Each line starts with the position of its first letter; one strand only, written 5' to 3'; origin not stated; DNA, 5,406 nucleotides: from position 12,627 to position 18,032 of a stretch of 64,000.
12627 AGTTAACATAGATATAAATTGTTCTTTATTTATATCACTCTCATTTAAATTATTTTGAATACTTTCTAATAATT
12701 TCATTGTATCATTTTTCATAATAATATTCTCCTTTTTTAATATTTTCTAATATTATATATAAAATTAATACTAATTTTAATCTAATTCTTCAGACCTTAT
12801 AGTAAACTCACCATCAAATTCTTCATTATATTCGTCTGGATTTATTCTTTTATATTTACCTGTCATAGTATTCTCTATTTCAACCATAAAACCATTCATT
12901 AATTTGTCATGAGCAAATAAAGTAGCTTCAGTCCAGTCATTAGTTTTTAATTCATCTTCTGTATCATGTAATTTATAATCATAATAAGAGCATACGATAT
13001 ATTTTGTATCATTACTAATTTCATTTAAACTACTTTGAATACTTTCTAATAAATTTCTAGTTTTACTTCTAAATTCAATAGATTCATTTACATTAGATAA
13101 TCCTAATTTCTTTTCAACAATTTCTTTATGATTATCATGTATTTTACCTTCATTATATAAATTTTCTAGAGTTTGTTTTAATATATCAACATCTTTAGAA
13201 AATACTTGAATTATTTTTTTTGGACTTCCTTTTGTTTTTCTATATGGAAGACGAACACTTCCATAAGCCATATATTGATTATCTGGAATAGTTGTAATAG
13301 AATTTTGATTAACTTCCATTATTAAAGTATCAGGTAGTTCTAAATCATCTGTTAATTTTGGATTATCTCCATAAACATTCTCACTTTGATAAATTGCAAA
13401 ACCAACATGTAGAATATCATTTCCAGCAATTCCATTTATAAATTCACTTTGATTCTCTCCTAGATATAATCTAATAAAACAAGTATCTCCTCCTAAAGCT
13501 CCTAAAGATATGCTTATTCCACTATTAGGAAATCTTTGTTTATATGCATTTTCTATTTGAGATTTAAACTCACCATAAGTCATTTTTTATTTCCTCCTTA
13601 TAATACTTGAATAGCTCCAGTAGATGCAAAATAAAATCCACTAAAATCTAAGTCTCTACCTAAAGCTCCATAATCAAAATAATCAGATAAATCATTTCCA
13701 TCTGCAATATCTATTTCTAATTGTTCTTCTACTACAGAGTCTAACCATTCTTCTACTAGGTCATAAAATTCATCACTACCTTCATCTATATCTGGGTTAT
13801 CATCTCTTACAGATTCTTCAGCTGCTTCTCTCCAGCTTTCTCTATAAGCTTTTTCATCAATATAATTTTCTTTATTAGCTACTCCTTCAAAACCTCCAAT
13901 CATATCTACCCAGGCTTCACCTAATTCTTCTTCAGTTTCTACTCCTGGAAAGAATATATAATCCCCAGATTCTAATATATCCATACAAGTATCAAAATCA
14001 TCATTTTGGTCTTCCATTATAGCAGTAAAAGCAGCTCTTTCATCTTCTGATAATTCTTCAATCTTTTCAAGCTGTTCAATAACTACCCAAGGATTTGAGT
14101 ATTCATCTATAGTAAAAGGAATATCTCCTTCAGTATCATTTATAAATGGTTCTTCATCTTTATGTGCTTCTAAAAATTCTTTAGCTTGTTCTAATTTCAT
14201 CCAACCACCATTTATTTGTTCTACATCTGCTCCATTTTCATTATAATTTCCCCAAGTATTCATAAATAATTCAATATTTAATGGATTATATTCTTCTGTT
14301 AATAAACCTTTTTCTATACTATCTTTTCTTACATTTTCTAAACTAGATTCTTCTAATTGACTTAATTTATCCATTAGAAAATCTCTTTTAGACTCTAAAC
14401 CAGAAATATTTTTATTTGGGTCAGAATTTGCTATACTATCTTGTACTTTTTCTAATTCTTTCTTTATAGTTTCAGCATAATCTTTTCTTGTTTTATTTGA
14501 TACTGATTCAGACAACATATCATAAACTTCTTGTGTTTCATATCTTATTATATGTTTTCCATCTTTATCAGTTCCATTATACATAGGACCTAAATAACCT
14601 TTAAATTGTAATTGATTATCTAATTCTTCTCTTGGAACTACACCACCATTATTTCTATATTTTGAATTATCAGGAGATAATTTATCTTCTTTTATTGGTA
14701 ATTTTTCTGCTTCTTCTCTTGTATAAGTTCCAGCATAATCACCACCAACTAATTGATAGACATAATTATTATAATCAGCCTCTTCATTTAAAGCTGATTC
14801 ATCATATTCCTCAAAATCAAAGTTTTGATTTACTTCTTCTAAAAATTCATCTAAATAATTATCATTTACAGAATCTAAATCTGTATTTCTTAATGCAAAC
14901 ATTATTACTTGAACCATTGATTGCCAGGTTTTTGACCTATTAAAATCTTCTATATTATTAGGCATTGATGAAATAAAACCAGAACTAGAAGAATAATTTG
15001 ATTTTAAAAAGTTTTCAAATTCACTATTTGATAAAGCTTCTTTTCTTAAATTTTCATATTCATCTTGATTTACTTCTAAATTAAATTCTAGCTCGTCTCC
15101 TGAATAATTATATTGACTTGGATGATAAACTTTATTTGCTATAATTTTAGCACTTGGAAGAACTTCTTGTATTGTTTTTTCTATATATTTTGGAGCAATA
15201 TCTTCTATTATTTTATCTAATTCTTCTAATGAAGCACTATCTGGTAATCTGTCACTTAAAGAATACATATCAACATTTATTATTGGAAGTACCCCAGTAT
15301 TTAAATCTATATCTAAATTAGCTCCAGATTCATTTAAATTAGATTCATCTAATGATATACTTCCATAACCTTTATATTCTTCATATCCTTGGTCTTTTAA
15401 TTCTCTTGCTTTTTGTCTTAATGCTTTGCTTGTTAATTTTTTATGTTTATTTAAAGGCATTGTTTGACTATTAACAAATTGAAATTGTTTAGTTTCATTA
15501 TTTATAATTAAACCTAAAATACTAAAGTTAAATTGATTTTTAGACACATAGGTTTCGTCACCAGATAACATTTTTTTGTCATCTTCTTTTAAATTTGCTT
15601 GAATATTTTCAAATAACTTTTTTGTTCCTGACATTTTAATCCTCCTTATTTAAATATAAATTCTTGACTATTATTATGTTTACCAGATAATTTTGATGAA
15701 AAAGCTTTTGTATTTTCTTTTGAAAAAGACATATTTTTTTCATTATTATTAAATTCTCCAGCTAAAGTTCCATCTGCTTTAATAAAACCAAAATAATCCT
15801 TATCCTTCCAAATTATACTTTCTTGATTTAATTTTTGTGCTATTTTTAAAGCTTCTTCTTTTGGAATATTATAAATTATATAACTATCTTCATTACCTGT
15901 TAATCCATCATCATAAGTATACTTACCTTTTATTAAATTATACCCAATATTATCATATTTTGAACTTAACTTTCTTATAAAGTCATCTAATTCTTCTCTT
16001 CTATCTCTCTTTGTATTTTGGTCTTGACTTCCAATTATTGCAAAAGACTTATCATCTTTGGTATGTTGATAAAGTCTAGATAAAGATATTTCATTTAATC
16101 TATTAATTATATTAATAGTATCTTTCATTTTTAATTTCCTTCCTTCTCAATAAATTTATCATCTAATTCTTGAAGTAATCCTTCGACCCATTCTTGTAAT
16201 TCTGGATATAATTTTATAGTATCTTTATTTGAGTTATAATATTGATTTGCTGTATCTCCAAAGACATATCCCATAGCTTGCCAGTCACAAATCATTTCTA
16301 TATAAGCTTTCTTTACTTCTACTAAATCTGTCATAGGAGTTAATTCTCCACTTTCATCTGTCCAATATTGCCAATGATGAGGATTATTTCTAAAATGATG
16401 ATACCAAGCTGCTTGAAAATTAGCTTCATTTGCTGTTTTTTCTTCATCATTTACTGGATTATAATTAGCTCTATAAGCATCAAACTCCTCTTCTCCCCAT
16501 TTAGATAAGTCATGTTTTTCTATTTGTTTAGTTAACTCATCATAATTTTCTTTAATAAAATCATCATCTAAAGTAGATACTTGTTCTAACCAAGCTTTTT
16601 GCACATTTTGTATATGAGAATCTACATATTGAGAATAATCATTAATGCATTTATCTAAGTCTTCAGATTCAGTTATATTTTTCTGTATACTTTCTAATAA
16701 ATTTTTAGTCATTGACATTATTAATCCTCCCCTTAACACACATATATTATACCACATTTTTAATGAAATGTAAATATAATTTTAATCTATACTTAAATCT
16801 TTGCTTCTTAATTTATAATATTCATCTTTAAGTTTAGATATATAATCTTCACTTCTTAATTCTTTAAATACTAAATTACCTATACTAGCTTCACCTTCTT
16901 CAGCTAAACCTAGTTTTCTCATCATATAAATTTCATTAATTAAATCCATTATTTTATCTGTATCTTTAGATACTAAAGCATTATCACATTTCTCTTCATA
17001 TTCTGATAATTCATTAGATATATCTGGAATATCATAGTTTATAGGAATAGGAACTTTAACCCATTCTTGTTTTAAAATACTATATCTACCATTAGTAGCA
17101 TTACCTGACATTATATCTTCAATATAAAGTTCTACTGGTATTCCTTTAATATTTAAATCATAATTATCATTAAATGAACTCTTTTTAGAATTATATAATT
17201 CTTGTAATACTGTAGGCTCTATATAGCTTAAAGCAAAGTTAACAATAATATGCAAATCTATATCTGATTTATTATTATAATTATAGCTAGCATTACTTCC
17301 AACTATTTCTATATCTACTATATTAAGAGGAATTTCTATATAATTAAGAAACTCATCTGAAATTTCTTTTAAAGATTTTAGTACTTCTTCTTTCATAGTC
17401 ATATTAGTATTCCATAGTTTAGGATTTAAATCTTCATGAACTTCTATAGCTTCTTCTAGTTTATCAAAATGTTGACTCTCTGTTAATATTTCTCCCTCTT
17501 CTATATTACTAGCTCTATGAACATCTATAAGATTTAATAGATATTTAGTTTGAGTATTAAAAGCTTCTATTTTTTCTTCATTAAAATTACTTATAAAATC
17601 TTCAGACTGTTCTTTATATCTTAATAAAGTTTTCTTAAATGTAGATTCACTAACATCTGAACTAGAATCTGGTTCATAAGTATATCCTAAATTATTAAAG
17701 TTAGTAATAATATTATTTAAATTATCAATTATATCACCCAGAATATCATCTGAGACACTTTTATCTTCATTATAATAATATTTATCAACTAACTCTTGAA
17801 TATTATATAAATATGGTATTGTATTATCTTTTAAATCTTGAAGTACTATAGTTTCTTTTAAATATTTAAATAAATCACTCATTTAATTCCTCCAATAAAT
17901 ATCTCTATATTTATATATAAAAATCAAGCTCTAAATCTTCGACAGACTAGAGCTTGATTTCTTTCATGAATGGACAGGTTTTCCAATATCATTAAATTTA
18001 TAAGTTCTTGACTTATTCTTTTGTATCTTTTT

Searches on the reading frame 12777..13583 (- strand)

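Call 82: search_protein_families(library=phrogs, proteins=[window:12777-13583:-], max_evalue=0.0001)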
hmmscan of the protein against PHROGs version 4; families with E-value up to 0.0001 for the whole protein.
window:12777-13583:- (268 aa): 1 family
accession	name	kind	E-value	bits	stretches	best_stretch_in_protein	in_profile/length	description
phrog_21515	-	unknown function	1.2e-10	42.6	1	3-139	3-131/151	-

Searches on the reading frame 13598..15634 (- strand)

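Call 82: search_protein_families(library=phrogs, proteins=[window:13598-15634:-], max_evalue=0.0001)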
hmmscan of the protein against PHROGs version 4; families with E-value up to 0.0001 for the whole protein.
window:13598-15634:- (678 aa): 0 families

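Call 83: search_protein_families(library=pfam, proteins=[window:13598-15634:-], max_evalue=0.0001)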
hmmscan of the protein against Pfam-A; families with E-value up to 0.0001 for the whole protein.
window:13598-15634:- (678 aa): 1 family
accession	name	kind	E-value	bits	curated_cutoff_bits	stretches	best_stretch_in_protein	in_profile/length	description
PF07275.16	ArdA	-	6.5e-07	30.5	27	1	473-674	13-153/155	Antirestriction protein (ArdA)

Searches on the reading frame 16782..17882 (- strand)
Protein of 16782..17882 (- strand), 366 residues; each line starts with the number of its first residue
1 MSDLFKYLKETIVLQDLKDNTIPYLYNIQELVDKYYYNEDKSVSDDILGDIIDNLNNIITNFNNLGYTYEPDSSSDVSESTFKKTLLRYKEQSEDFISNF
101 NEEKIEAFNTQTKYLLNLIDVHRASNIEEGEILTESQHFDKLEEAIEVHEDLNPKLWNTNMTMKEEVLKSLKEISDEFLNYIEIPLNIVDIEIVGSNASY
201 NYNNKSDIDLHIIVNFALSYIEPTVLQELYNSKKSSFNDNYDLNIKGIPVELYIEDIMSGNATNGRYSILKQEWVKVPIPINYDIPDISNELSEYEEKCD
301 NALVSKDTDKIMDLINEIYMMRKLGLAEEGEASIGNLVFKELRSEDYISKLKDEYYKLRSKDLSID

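Call 82: search_protein_families(library=phrogs, proteins=[window:16782-17882:-], max_evalue=0.0001)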
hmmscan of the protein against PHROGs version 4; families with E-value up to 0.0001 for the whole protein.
window:16782-17882:- (366 aa): 1 family
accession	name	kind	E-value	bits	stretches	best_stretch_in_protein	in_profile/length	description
phrog_36119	-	unknown function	2.7e-39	136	1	143-364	16-246/247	-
